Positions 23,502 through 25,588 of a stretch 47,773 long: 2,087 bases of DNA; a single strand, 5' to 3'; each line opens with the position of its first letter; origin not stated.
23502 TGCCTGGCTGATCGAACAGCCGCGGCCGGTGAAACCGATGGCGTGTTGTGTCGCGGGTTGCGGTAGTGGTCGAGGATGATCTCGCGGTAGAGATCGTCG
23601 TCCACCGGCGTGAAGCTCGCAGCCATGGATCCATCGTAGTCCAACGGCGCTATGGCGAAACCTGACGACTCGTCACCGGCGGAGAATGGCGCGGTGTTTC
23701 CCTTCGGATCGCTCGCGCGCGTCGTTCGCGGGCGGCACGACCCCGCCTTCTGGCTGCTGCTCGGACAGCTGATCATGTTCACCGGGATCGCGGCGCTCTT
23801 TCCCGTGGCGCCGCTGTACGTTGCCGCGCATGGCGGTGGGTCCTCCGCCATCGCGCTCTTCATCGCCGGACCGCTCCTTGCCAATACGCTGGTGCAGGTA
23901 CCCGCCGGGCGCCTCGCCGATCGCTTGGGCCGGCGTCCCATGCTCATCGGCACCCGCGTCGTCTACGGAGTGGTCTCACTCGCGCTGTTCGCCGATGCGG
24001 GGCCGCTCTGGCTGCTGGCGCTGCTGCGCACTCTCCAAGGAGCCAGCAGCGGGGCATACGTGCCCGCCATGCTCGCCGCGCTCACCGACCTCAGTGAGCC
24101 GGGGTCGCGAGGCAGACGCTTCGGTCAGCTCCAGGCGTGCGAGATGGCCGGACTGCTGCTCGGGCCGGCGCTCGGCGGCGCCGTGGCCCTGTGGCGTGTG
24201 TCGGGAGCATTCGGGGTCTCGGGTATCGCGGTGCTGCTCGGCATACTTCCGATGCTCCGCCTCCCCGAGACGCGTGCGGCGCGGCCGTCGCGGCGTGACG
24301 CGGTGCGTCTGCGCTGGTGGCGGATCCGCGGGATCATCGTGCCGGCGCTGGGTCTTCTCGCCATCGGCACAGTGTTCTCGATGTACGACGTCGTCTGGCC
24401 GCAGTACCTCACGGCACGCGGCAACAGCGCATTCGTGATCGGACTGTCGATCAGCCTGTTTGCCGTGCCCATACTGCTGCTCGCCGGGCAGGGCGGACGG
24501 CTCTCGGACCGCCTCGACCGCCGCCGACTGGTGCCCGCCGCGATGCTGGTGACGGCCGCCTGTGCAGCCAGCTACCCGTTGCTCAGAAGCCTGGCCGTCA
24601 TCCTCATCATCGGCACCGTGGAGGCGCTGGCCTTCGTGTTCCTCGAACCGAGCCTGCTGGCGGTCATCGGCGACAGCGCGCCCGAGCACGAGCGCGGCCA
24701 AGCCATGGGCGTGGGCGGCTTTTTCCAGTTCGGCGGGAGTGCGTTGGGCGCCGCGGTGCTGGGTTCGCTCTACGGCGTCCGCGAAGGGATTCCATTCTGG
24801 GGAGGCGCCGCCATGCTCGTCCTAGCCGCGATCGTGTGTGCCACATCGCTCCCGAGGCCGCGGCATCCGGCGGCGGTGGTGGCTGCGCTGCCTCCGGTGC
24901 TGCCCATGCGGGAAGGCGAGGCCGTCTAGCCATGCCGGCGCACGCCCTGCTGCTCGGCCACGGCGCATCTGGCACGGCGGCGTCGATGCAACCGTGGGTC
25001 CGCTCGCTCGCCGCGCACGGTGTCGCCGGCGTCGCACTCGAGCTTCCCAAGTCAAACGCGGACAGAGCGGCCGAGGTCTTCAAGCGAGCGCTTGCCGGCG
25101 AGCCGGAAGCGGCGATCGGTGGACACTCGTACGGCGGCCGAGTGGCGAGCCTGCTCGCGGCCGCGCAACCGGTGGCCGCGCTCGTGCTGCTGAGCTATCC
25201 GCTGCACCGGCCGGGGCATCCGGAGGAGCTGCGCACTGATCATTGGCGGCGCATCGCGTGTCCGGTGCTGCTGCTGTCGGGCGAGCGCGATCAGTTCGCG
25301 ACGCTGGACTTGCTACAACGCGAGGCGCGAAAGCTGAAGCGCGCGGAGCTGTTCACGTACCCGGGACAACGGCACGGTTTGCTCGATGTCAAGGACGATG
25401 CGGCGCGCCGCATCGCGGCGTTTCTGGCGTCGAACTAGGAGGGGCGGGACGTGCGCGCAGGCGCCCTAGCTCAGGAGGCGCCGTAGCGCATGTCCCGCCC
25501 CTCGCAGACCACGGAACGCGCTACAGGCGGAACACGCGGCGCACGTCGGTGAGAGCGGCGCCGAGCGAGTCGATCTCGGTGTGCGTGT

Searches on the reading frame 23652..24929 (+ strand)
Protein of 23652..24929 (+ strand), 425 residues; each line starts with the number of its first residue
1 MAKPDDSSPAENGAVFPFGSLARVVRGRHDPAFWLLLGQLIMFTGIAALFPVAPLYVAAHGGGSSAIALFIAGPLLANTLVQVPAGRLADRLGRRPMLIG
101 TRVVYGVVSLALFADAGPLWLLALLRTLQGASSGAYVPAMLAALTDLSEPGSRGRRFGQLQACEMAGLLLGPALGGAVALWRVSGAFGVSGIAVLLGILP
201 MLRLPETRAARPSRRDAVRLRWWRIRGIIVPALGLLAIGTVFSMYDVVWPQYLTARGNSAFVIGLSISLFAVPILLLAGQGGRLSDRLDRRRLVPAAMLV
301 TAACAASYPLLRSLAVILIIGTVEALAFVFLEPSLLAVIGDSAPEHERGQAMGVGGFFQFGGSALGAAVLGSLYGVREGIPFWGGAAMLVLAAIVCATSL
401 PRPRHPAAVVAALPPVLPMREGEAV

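Call 13: search_protein_families(library=pfam, proteins=[window:23652-24929:+], max_evalue=0.001)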
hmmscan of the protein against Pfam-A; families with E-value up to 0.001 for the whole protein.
window:23652-24929:+ (425 aa): 4 families
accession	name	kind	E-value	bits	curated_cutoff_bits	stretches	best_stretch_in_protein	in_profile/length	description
PF07690.21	MFS_1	-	1.7e-48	165.8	33.4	2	35-217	1-187/347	Major Facilitator Superfamily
PF12832.13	MFS_1_like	-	1.5e-11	44.4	25.2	1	40-379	9-367/373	MFS_1 like family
PF13347.12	MFS_2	-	2.9e-06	26.5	27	1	27-184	221-382/427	MFS/sugar transport protein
PF00083.30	Sugar_tr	-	0.00026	20.4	22.3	1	67-207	48-194/452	Sugar (and other) transporter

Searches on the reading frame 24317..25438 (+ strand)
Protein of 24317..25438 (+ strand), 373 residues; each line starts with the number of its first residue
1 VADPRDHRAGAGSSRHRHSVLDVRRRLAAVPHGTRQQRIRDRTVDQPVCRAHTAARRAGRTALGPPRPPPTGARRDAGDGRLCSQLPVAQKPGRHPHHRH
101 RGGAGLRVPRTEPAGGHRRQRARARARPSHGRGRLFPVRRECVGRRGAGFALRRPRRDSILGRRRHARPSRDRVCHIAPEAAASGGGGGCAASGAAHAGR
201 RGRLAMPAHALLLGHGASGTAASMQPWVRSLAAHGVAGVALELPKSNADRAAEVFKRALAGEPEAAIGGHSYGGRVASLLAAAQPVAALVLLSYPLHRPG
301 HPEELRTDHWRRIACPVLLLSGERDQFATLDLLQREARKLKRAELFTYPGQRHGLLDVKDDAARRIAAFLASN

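Call 13: search_protein_families(library=pfam, proteins=[window:24317-25438:+], max_evalue=0.001)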
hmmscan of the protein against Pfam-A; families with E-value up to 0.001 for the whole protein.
window:24317-25438:+ (373 aa): 6 families
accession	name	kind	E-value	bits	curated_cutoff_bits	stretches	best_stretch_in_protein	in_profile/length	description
PF20408.4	Abhydrolase_11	-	3e-23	83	27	1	254-353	67-165/193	Alpha/beta hydrolase domain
PF12695.13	Abhydrolase_5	-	2.2e-07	31.3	27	1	211-343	2-129/164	Alpha/beta hydrolase family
PF00561.26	Abhydrolase_1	-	7.8e-06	26.2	25.8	0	251-297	58-103/245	alpha/beta hydrolase fold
PF01738.24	DLH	-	1.9e-05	24.8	21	1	266-361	100-194/217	Dienelactone hydrolase family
PF12146.15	Hydrolase_4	-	4.2e-05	23.4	27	0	310-356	187-235/239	Serine aminopeptidase, S33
PF08386.16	Abhydrolase_4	-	0.00044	20.8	21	0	314-371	34-92/103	TAP-like protein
